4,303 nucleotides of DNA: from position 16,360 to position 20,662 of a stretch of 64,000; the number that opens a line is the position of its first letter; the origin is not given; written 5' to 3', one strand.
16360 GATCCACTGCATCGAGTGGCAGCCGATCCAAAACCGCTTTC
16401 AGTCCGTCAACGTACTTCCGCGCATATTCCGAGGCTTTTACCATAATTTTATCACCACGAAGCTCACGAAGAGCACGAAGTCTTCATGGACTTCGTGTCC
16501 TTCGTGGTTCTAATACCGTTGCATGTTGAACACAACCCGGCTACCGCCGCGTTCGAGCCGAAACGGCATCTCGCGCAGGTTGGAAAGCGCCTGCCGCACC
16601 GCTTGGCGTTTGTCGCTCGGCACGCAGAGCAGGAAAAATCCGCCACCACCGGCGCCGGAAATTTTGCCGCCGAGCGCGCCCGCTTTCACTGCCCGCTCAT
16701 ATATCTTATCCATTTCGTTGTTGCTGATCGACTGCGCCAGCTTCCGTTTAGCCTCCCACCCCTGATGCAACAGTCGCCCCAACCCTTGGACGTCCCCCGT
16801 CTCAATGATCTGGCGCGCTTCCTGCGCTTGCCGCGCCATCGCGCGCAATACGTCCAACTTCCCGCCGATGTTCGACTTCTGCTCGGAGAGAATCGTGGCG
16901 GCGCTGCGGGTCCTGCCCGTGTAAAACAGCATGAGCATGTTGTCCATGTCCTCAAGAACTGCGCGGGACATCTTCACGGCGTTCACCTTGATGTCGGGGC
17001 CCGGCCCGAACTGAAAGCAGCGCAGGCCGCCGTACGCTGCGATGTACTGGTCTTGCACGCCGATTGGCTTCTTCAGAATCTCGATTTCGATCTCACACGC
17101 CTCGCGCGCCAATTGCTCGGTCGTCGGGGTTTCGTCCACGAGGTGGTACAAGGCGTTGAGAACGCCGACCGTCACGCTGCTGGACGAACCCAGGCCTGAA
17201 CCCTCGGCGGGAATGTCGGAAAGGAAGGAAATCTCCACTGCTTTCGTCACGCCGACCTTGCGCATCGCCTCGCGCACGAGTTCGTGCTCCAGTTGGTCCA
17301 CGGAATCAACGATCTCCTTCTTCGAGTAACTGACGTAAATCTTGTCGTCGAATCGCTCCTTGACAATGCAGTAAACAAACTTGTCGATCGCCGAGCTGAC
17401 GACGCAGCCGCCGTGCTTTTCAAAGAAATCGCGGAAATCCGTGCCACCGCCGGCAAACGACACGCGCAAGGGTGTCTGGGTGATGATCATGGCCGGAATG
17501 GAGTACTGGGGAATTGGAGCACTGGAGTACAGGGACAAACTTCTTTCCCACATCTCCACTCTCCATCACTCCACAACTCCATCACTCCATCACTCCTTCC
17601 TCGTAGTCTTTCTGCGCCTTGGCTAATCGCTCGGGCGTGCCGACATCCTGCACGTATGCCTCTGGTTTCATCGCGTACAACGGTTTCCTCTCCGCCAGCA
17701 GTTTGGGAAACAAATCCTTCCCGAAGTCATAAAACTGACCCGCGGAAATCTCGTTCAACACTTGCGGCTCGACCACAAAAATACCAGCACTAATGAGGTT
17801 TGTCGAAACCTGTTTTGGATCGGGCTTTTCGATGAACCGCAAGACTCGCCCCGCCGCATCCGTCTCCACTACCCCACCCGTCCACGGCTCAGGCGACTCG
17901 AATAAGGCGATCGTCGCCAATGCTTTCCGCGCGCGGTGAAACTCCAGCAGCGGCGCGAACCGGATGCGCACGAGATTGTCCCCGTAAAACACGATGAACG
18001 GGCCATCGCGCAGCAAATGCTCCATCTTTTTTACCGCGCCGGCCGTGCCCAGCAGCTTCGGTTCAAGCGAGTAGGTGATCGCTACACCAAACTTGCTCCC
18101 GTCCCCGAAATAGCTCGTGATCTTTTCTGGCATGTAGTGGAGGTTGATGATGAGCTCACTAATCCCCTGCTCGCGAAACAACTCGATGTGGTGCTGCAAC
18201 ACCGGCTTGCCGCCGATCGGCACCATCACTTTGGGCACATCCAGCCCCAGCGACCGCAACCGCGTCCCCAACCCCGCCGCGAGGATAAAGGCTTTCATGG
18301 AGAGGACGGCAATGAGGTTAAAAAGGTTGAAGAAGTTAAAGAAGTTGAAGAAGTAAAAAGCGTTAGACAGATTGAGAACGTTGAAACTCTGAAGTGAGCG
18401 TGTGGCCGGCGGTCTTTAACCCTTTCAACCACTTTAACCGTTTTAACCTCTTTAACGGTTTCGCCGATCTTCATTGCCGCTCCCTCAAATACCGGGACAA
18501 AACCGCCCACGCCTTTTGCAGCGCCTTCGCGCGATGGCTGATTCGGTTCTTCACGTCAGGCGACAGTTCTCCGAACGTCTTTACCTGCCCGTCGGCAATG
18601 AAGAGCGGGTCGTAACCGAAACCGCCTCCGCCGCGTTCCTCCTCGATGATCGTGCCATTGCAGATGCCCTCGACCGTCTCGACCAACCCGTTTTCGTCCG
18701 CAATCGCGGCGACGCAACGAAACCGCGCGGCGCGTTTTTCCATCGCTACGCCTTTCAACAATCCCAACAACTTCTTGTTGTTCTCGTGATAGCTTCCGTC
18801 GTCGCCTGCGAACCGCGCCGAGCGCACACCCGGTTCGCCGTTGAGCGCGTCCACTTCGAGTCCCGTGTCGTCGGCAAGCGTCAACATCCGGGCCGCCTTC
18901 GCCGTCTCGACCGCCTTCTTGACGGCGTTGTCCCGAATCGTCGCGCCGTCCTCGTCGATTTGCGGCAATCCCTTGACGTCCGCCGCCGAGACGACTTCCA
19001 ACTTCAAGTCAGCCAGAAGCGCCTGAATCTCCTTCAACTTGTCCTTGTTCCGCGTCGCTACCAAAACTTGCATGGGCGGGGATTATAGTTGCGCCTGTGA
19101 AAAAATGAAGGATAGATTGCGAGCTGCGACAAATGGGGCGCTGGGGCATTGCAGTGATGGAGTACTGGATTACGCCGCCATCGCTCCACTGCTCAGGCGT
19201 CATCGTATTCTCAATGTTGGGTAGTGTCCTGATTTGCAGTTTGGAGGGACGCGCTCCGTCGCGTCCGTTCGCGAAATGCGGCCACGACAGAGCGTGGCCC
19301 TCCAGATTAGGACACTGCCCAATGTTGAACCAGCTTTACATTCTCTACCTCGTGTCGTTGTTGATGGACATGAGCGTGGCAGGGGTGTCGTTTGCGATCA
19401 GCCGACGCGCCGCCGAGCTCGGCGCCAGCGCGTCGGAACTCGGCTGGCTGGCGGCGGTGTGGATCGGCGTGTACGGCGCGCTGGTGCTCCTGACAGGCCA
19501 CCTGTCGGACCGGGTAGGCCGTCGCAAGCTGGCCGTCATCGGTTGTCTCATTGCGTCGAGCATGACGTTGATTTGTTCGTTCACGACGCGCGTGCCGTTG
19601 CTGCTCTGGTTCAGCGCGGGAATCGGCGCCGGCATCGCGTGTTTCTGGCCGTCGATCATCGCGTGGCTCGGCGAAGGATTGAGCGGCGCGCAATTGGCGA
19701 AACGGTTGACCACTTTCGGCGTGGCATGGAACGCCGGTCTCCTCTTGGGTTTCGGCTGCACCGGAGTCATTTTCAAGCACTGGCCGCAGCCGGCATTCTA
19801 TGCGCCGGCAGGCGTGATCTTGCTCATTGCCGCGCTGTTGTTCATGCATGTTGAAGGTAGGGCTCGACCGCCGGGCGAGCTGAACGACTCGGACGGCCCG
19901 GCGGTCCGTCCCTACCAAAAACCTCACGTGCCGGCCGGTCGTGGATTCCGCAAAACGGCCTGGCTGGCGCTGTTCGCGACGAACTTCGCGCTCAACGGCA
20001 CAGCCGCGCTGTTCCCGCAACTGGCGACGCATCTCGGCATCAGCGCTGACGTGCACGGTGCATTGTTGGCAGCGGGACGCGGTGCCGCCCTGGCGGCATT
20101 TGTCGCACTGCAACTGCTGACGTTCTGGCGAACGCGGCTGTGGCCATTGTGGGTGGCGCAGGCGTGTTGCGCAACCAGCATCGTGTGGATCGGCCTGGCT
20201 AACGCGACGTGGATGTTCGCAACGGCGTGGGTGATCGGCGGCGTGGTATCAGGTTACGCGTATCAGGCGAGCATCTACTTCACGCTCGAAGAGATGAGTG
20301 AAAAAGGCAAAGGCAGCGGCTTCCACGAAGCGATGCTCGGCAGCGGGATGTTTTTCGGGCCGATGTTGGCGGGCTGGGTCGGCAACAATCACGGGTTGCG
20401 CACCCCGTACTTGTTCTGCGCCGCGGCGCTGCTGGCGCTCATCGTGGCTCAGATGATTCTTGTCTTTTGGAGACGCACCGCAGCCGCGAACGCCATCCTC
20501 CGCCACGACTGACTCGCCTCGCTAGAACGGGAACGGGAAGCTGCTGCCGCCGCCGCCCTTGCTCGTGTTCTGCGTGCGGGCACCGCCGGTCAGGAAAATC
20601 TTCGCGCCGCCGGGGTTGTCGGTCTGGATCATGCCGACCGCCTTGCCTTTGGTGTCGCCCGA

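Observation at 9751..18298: Candidate polyprenyl-phospho-heptose glycosylation system: two GT2/GT-C pairs next to a complete GDP-D-glycero-manno-heptose pathway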

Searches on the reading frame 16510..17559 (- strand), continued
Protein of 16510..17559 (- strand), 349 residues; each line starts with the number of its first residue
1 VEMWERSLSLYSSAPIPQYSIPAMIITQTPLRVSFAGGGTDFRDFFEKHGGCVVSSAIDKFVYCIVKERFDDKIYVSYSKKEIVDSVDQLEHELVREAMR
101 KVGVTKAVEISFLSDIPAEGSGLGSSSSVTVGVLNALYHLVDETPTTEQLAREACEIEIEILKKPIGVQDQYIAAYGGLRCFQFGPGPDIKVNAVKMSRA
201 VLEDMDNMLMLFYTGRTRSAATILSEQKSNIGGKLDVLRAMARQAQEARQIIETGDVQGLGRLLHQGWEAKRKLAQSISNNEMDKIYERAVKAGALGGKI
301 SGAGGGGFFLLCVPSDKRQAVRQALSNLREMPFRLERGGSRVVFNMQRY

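Call 107: search_protein_families(library=pfam, proteins=[L096:4560-6353:-, L096:12400-13632:-, L096:19134-21074:-, L075:4289-5164:+, L075:2985-4286:+, L108:6820-7200:+, L108:17683-19647:+, L063:6019-7179:+, L077:7024-7902:-, L096:2686-3483:-], max_evalue=0.01)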
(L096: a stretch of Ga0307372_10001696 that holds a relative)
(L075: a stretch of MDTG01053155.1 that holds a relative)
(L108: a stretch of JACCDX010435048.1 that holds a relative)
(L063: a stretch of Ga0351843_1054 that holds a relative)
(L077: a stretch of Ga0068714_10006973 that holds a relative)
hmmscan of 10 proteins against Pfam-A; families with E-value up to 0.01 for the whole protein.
L096:4560-6353:- (597 aa): 0 families

L096:12400-13632:- (410 aa): 1 family
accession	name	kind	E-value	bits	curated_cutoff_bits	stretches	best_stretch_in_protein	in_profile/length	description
PF13231.12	PMT_2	-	2.3e-07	31.6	26.1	1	58-210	3-153/160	Dolichyl-phosphate-mannose-protein mannosyltransferase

L096:19134-21074:- (646 aa): 8 families
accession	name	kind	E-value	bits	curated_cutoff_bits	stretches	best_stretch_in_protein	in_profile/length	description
PF04932.20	Wzy_C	-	1.5e-16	60.9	31.7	1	2-143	6-149/149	O-Antigen ligase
PF07719.23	TPR_2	-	8.5e-11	41.6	27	1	562-592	3-33/34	Tetratricopeptide repeat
PF13414.12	TPR_11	-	6.2e-10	39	26.8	0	567-593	1-27/42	TPR repeat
PF13424.12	TPR_12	-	3.1e-08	34.1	30.1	0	554-590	39-75/77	Tetratricopeptide repeat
PF00515.34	TPR_1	-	1.2e-06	28.5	27.8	0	562-592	3-33/34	Tetratricopeptide repeat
PF13432.12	TPR_16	-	1.4e-05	25.9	32.7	0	416-448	12-44/65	Tetratricopeptide repeat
PF14559.12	TPR_19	-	1.6e-05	25.5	25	0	416-452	6-42/68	Tetratricopeptide repeat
PF13428.12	TPR_14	-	4e-05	24.3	23.5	0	350-387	3-40/44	Tetratricopeptide repeat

L075:4289-5164:+ (292 aa): 1 family
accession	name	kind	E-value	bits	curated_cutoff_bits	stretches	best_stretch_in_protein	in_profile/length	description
PF03706.18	LPG_synthase_TM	-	3.9e-38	132.1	33.4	1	10-292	2-291/302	Lysylphosphatidylglycerol synthase TM region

L075:2985-4286:+ (433 aa): 5 families
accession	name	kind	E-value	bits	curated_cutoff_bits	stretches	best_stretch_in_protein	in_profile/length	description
PF01593.30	Amino_oxidase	-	8.9e-15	55.3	19.8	1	21-355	13-362/443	Flavin containing amine oxidoreductase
PF13450.12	NAD_binding_8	-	2.9e-12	47.1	21.9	1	5-64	1-63/68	NAD(P)-binding Rossmann-like domain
PF01266.30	DAO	-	1.2e-05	25.5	27.9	1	3-40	2-39/353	FAD dependent oxidoreductase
PF07992.20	Pyr_redox_2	-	0.00054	19.9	26.1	0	2-30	2-31/291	Pyridine nucleotide-disulphide oxidoreductase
PF00070.33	Pyr_redox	-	0.0071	17.3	22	0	2-32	1-32/82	Pyridine nucleotide-disulphide oxidoreductase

L108:6820-7200:+ (126 aa): 1 family
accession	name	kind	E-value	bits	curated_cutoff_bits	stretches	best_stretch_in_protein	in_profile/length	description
PF04138.20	GtrA_DPMS_TM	-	1.7e-19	70.6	26.1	1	10-124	1-117/117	GtrA/DPMS, transmembrane domain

L108:17683-19647:+ (654 aa): 12 families
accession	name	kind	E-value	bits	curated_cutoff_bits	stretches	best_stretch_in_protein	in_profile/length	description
PF02719.21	Polysacc_synt_2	-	2.3e-124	414.8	20.2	1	306-597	1-292/293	Polysaccharide biosynthesis protein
PF01370.27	Epimerase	-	4.6e-23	82.3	20.9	1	306-520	1-227/240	NAD dependent epimerase/dehydratase family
PF16363.11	GDP_Man_Dehyd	-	6.4e-15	55.9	27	1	307-433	1-131/332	GDP-mannose 4,6 dehydratase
PF04321.23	RmlD_sub_bind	-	2.2e-13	50.4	27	1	306-478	3-157/287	RmlD substrate binding domain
PF13727.12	CoA_binding_3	-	5.2e-07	30.3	25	1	99-261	18-175/175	CoA-binding domain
PF01073.25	3Beta_HSD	-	2.5e-06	27.1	22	1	307-437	1-122/280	3-beta hydroxysteroid dehydrogenase/isomerase family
PF07993.18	NAD_binding_4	-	4.7e-05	23.1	20.1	0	382-437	90-142/258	Male sterility protein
PF17836.7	PglD_N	-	0.00028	21.8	23.4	1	168-216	1-46/78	PglD N-terminal domain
PF00106.31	adh_short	-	0.00049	20.1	26.6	1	304-378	1-70/195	short chain dehydrogenase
PF02629.25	CoA_binding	-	0.0011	20.1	22.3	1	168-221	5-60/97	CoA binding domain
PF08659.16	KR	-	0.0054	17.1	22.6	1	306-431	3-136/180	KR domain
PF13460.12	NAD_binding_10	-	0.0077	16.6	27.2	0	310-453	1-118/184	NAD(P)H-binding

L063:6019-7179:+ (386 aa): 1 family
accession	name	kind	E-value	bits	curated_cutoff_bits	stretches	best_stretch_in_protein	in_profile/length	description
PF13472.12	Lipase_GDSL_2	-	6.5e-07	30.4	32.9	1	154-296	2-94/178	GDSL-like Lipase/Acylhydrolase family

L077:7024-7902:- (292 aa): 4 families
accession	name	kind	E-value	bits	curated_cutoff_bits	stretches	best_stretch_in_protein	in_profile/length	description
PF07760.16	DUF1616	-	1.6e-67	228.3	31.6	1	26-289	2-306/307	Protein of unknown function (DUF1616)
PF20176.3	DUF6541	-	6.6e-06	25.1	29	1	54-177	2-110/646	Family of unknown function (DUF6541)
PF12883.13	DUF3828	-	0.00065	20.4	26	0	248-290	67-111/125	Protein of unknown function (DUF3828)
PF07815.19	Abi_HHR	-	0.0073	16.9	27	0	228-263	3-37/77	Abl-interactor HHR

L096:2686-3483:- (265 aa): 1 family
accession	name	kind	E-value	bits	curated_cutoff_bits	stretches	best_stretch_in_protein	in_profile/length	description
PF03239.20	FTR1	-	6.1e-36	124.6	25.3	1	1-256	1-266/284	Iron permease FTR1 family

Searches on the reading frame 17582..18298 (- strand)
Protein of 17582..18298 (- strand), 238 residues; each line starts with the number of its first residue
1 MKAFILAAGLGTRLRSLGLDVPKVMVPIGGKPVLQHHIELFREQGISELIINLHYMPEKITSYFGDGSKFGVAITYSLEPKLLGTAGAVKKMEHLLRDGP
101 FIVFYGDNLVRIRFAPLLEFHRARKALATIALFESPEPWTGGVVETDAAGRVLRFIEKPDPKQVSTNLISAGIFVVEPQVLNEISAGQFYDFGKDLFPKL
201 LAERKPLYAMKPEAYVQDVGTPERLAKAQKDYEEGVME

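Call 4: search_protein_families(library=pfam, proteins=[window:17582-18298:-], max_evalue=0.01)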
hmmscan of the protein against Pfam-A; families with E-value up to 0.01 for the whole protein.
window:17582-18298:- (238 aa): 3 families
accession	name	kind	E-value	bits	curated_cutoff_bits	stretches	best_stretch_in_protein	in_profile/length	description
PF00483.29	NTP_transferase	-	6.5e-47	160.6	21.2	1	2-234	1-244/245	Nucleotidyl transferase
PF12804.13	NTP_transf_3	-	7.2e-10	39.7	27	1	3-107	1-95/160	MobA-like NTP transferase domain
PF01128.25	IspD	-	0.0025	18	27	1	2-54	2-52/221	2-C-methyl-D-erythritol 4-phosphate cytidylyltransferase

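Call 5: search_protein_families(library=ncbifam, proteins=[window:17582-18298:-], max_evalue=0.01)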
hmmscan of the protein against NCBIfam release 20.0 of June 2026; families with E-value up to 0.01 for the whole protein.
window:17582-18298:- (238 aa): 39 families (the best 25 are shown)
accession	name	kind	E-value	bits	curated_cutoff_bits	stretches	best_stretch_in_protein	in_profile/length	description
NF052502.1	man1P_GTase_Rv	exception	1.7e-51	175.2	440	1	2-237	2-235/352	mannose-1-phosphate guanylyltransferase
NF045761.1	NAMPUrTaseMurU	equivalog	1.4e-38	133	250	1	1-229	1-224/226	N-acetylmuramate alpha-1-phosphate uridylyltransferase MurU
TIGR03992.1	Arch_glmU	subfamily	4.5e-38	131.2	292.1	1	1-230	1-225/393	bifunctional sugar-1-phosphate nucleotidylyltransferase/acetyltransferase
TIGR01208.1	rmlA_long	equivalog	8.7e-34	116.9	320.25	1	2-186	1-184/353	glucose-1-phosphate thymidylyltransferase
NF041313.1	UDPGP_AglF_Halo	equivalog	3.2e-33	115.1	400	1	1-229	1-231/234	UTP--glucose-1-phosphate uridylyltransferase AglF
NF049965.1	GlMnHpPGnyltfHddC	equivalog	2.6e-29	102.4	300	1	1-225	1-214/221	D-glycero-D-manno-heptose 1-phosphate guanosyltransferase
TIGR02623.1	G1P_cyt_trans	equivalog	1.3e-27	96.9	300.25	2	85-220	106-233/255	glucose-1-phosphate cytidylyltransferase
NF003670.0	PRK05293.1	equivalog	3.7e-24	85.3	470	1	3-232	7-258/382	glucose-1-phosphate adenylyltransferase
TIGR02091.1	glgC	equivalog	2.7e-21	76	424.9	1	3-228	3-255/364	glucose-1-phosphate adenylyltransferase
NF041173.1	Sug_nt_acttase_Thmprot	equivalog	3.8e-19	68.9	600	1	1-229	1-224/405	bifunctional sugar-1-phosphate nucleotidylyltransferase/acetyltransferase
NF010934.1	PRK14354.1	equivalog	4.6e-19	68.3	450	1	3-183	2-179/447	bifunctional UDP-N-acetylglucosamine diphosphorylase/glucosamine-1-phosphate N-acetyltransferase GlmU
TIGR01173.1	glmU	equivalog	1.1e-18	67.3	366.85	1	1-183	1-179/452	bifunctional UDP-N-acetylglucosamine diphosphorylase/glucosamine-1-phosphate N-acetyltransferase GlmU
TIGR01207.1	rmlA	equivalog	4.2e-18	65.5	360.65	1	2-181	1-180/286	glucose-1-phosphate thymidylyltransferase RfbA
NF010935.0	PRK14355.1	equivalog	5.9e-18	64.7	718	1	2-183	5-185/459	bifunctional UDP-N-acetylglucosamine diphosphorylase/glucosamine-1-phosphate N-acetyltransferase GlmU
NF045697.1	MurNAcPUrMurU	equivalog_domain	3.3e-16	59.4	370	1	5-110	2-107/229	N-acetylmuramate alpha-1-phosphate uridylyltransferase MurU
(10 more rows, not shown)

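Call 16: search_solved_structures(query=window:17582-18298:-, max_evalue=1e-10, show_alignments=0)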
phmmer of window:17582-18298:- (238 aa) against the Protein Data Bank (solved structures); distinct sequences matched with E-value up to 1e-10: 35.
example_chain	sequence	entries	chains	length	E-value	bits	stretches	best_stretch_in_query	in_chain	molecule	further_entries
8x7s_B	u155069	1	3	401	1.1e-43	152.8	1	1-220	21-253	UTP--glucose-1-phosphate uridylyltransferase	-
8yre_D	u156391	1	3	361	5.6e-34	121.1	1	1-224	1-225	Mannose-1-phosphate guanylyltransferase 1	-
7x8j_A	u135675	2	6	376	6.1e-34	120.9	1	1-224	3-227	Mannose-1-phosphate guanylyltransferase 1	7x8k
7d72_K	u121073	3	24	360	9.3e-31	110.5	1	1-224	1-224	Mannose-1-phosphate guanyltransferase beta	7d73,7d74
7whr_B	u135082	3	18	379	4.9e-30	108.2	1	1-223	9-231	Nucleotidyl transferase family protein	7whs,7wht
4y7t_A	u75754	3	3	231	2.8e-26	95.9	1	1-231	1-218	Nucleotidyl transferase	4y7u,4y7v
8hhd_A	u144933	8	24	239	2.1e-23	86.4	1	1-230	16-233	Nucleotidyl transferase | N-acetylmuramate alpha-1-phosphate uridylyltransferase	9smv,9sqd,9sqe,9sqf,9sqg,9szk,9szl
6jq8_A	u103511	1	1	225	3.9e-21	79.1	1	4-230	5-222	Putative 6-deoxy-D-mannoheptose pathway protein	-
5xhw_A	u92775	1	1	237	4.6e-21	78.8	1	4-230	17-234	Putative 6-deoxy-D-mannoheptose pathway protein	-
1tzf_A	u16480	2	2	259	1.6e-17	67.2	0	2-66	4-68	Glucose-1-phosphate cytidylyltransferase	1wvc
1mc3_A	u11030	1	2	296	4.1e-17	65.9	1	1-181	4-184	GLUCOSE-1-PHOSPHATE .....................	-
5ids_A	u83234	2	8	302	6e-17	65.3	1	2-182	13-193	Glucose-1-phosphate thymidylyltransferase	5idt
7d72_A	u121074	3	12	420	7.4e-16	61.8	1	2-183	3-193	Mannose-1-phosphate guanyltransferase alpha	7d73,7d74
1lvw_A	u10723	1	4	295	7.9e-16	61.7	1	1-182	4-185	glucose-1-phosphate thymidylyltransferase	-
4ho0_A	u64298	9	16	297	1.1e-15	61.3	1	1-175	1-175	Glucose-1-phosphate thymidylyltransferase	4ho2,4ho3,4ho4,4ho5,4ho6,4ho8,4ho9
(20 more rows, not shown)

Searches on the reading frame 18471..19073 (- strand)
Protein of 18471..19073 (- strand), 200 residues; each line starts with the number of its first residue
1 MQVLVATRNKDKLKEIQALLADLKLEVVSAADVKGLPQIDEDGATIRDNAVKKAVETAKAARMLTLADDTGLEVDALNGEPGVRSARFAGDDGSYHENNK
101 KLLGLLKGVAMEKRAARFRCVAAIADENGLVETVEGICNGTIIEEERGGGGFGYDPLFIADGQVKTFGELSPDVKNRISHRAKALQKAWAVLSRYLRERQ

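Call 4: search_protein_families(library=pfam, proteins=[window:18471-19073:-], max_evalue=0.01)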
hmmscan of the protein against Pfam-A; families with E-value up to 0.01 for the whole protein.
window:18471-19073:- (200 aa): 2 families
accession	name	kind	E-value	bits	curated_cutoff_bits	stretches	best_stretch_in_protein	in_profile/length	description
PF01725.21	Ham1p_like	-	3.7e-64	216.5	22.5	1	4-188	2-183/186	Ham1 family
PF15155.11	MRFAP1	-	0.0025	18.8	27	1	7-64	43-106/119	MORF4 family-associated protein1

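Call 5: search_protein_families(library=ncbifam, proteins=[window:18471-19073:-], max_evalue=0.01)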
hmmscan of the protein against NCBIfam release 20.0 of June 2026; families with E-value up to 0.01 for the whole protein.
window:18471-19073:- (200 aa): 8 families
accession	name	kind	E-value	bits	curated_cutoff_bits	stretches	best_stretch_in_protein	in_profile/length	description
NF011397.0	PRK14822.1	equivalog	1.8e-68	229.8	234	1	2-195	3-196/201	XTP/dITP diphosphatase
NF011398.0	PRK14823.1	equivalog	2.3e-52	177.6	272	1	1-193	1-189/191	non-canonical purine NTP diphosphatase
TIGR00042.1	TIGR00042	equivalog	2.8e-51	173.5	145.35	1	3-188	2-179/184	RdgB/HAM1 family non-canonical purine NTP pyrophosphatase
NF011401.0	PRK14826.1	equivalog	7.4e-51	172.7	268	1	2-198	10-222/226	putative deoxyribonucleotide triphosphate pyrophosphatase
NF011399.0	PRK14824.1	subfamily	2.9e-48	164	267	1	1-194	3-202/206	putative deoxyribonucleotide triphosphate pyrophosphatase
NF002698.0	PRK02491.1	equivalog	5e-43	147.4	301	1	3-194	130-322/328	nucleoside-triphosphate diphosphatase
NF011396.0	PRK14821.1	equivalog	7.6e-35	120.1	203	1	1-193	1-181/185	XTP/dITP diphosphatase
NF011400.0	PRK14825.1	equivalog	1.5e-21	77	246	1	3-194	4-196/199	putative deoxyribonucleotide triphosphate pyrophosphatase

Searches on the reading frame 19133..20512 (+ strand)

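Call 8: search_protein_families(library=pfam, proteins=[window:19133-20512:+], max_evalue=0.001)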
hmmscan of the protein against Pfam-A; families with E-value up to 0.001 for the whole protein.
window:19133-20512:+ (459 aa): 1 family
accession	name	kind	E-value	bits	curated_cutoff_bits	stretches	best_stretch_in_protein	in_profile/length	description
PF07690.21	MFS_1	-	4.8e-41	141.3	33.4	2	71-397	1-334/347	Major Facilitator Superfamily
